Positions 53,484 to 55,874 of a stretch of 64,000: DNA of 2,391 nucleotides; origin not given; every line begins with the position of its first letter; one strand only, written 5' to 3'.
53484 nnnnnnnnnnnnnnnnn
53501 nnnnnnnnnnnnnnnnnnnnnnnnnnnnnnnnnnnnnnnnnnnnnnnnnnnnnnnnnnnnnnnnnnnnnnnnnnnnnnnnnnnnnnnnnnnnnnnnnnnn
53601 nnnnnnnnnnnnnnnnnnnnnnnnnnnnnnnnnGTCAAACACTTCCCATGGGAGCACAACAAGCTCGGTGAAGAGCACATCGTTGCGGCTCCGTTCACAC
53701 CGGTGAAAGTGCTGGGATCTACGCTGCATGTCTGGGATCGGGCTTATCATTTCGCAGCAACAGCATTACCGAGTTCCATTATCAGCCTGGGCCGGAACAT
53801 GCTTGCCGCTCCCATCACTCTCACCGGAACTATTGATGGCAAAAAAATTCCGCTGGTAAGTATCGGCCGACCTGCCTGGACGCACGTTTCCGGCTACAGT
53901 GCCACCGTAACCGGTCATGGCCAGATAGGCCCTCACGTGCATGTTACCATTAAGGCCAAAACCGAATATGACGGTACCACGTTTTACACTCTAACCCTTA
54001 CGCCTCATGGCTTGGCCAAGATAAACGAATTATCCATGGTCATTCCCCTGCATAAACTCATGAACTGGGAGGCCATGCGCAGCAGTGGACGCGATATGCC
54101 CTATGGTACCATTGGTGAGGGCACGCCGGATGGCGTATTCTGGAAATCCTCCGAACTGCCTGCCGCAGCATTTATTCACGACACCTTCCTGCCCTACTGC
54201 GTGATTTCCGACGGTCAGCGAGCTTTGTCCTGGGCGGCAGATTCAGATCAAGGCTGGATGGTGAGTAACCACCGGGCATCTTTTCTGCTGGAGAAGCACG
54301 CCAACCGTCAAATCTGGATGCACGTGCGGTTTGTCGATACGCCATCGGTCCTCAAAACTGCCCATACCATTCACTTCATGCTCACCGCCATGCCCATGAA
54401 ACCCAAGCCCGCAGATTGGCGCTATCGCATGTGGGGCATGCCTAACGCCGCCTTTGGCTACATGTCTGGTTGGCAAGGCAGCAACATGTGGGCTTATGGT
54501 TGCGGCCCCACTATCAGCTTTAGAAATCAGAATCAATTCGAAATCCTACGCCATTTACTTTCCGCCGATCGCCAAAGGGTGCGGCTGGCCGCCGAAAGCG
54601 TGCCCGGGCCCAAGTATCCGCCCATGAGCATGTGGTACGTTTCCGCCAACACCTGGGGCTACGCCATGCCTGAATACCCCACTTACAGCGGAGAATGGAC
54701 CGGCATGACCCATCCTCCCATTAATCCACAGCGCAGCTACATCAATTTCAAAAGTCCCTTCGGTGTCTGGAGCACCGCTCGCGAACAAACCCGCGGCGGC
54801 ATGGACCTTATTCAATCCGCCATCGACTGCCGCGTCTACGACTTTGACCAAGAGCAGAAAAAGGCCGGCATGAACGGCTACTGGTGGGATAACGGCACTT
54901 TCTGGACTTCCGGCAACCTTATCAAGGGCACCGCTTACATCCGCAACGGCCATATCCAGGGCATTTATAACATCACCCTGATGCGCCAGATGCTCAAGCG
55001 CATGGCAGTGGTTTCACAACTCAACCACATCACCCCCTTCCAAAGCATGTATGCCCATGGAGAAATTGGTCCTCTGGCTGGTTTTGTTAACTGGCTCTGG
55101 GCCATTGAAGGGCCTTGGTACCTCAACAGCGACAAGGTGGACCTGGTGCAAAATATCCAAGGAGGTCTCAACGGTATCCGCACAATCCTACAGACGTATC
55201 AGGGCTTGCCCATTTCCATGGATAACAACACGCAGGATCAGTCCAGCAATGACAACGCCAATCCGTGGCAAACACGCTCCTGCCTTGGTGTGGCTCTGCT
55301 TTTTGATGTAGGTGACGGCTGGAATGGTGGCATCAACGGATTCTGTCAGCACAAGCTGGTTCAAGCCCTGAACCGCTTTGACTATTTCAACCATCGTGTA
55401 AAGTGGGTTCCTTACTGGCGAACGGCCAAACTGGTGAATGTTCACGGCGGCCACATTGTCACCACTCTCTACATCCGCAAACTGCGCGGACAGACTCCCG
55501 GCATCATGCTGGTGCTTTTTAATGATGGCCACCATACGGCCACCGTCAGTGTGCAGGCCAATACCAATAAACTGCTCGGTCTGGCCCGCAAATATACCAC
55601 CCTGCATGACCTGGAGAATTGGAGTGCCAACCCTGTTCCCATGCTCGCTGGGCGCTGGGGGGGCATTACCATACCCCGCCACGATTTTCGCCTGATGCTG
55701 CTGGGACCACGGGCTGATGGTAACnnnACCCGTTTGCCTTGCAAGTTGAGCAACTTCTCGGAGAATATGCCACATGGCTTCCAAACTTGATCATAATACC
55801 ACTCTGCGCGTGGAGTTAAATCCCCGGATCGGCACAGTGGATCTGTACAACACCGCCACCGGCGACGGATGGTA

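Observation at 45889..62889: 17-kb co-directional cluster: two giant paralogous CBM9-like exported proteins embedded among fucosidase and galactosidase-type hydrolases, headed by PEP-CTERM and DUF1559 genes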

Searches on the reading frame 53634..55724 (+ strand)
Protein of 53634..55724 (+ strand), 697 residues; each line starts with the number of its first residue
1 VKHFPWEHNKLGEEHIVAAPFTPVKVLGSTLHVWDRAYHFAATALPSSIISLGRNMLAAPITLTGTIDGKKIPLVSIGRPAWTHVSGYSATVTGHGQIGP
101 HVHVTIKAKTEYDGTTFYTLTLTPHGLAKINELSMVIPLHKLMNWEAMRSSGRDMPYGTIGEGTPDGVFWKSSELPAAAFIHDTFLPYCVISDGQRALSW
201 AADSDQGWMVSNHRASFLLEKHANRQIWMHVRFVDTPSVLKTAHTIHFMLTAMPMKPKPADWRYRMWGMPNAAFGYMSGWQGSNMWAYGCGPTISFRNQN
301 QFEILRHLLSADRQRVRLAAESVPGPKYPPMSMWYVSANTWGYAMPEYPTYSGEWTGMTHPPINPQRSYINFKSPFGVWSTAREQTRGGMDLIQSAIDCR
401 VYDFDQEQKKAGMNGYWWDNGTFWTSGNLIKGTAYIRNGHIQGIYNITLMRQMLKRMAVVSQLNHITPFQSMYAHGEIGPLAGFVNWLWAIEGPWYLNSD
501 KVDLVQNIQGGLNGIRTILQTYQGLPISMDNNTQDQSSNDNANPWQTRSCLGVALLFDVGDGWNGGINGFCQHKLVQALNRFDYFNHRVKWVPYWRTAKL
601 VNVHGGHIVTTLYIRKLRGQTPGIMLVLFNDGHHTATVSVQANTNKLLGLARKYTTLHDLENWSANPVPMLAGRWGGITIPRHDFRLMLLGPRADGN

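Call 61: predict_structure(alignment_id=A5)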
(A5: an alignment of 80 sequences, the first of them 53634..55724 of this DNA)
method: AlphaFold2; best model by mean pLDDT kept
length: 697 residues; sequences in the alignment: 80
mean_pLDDT: 92.9   pTM: 0.94
mean pLDDT of the five models: 92.9, 92.9, 92.5, 92.4, 92.2
residues with pLDDT >= 90: 576; 70-90: 93; 50-70: 13; < 50: 15
segments of 3 or more residues with pLDDT < 50: 277-290
pLDDT, mean of each block of 10 residues (from residue 1): 92 98 98 98 98 98 97 98 98 98 98 99 96 98 93 85 95 92 95 98 97 95 94 97 98 97 95 65 45 76 92 92 94 88 87 90 87 86 88 95 97 91 90 95 97 98 97 93 95 91 95 96 96 81 89 98 84 95 97 97 98 97 98 98 97 96 91 96 98 81
secondary structure, 60 per line:
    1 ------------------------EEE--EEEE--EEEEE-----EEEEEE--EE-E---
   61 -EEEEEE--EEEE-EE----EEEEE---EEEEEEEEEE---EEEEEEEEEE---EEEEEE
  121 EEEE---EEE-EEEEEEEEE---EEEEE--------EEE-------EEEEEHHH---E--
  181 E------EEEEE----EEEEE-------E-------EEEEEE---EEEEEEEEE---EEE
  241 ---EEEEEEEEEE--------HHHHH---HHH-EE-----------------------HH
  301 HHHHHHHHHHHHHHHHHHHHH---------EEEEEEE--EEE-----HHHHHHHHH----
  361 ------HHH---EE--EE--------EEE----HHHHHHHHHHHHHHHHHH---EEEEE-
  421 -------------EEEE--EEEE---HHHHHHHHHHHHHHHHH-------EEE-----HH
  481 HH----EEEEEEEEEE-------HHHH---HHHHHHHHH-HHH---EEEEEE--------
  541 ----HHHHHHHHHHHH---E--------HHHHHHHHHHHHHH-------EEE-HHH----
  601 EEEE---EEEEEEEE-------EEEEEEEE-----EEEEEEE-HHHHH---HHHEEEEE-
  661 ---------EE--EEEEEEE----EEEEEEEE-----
elements in order (helices of 4 or more, strands of 3 or more residues): E25-27 E30-33 E36-40 E46-51 E62-67 E70-73 E81-85 E89-98 E102-111 E115-124 E128-130 E132-140 E144-148 E157-159 E167-171 E188-192 E197-201 E217-222 E226-234 E238-240 E244-253 H262-266 H299-321 E331-337 E340-342 H348-356 E387-389 H394-411 E415-419 E434-437 E440-443 H447-463 E471-473 H479-482 E487-496 H504-507 H511-519 E527-532 H545-556 H569-582 E590-592 E601-604 E608-615 E623-630 E636-642 H644-648 E655-659 E674-680 E685-692

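Call 63: fold_search(model_id=the predicted structure, library=pdb)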
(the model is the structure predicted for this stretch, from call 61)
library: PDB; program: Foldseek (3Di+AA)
matches with E <= 10: 834; with E <= 0.001: 169
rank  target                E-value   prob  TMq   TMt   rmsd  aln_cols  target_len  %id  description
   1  8k1a_A                2.0e-10  1.00  0.33  0.32  14.4       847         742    9  the wild-typed alpha-galactosidase 5 (released 2024-07-17)
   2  5e1q_A                3.3e-09  1.00  0.28  0.30  14.3       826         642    9  Mutant (D415G) GH97 alpha-galactosidase in complex with Gal-Lac (released 2016-10-05)
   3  6sd0_A                1.2e-08  1.00  0.25  0.17   6.1       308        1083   11  Structure of beta-galactosidase from Thermotoga maritima. (released 2020-01-15)
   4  5oht_A                2.2e-08  1.00  0.38  0.39  12.7       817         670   10  A GH31 family sulfoquinovosidase from E. coli in complex with aza-sugar inhibitor IFGSQ (released 2018-08-08)
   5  5xfm_D                7.8e-08  1.00  0.33  0.36  14.0       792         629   10  Crystal structure of beta-arabinopyranosidase (released 2018-02-28)
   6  7dd9_A                1.2e-07  1.00  0.25  0.16   5.4       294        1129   11  Cryo-EM structure of the Ams1 and Nbr1 complex (released 2021-07-14)
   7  8k7u_D                1.2e-07  1.00  0.30  0.33  14.0       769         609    8  the alpha-galactosidase 5 with Cacl2 (released 2024-07-31)
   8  5hqc                  1.6e-07  1.00  0.30  0.31  14.2       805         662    8  A Glycoside Hydrolase Family 97 enzyme R171K variant from Pseudoalteromonas sp. strain K8 (released 2017-01-11)
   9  5xfm_A                2.6e-07  1.00  0.32  0.35  13.8       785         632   10  Crystal structure of beta-arabinopyranosidase (released 2018-02-28)
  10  5hqb_A                2.6e-07  1.00  0.32  0.32  13.0       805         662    8  A Glycoside Hydrolase Family 97 enzyme (E480Q) in complex with Panose from Pseudoalteromonas sp. strain K8 (released 2017-01-11)
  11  5wzn_A                3.4e-07  1.00  0.32  0.35  12.8       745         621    8  Alpha-N-acetylgalactosaminidase NagBb from Bifidobacterium bifidum - GalNAc complex (released 2017-06-07)
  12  7qqh_C                3.6e-07  1.00  0.37  0.40  11.4       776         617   10  Crystal structure of MYORG (D520N) in complex with Gal-a1,4-Glc (released 2022-08-31)
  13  7uft_A                4.0e-07  1.00  0.23  0.16   6.5       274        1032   10  Cryo-EM Structure of Bl_Man38C at 2.9 A (released 2022-11-16)
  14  5xfm_B                4.0e-07  1.00  0.32  0.34  13.5       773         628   11  Crystal structure of beta-arabinopyranosidase (released 2018-02-28)
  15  7qqh_A                4.2e-07  1.00  0.36  0.39  11.5       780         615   10  Crystal structure of MYORG (D520N) in complex with Gal-a1,4-Glc (released 2022-08-31)
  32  5wzn_B                5.0e-06  1.00  0.28  0.31  13.7       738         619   10  Alpha-N-acetylgalactosaminidase NagBb from Bifidobacterium bifidum - GalNAc complex (released 2017-06-07)
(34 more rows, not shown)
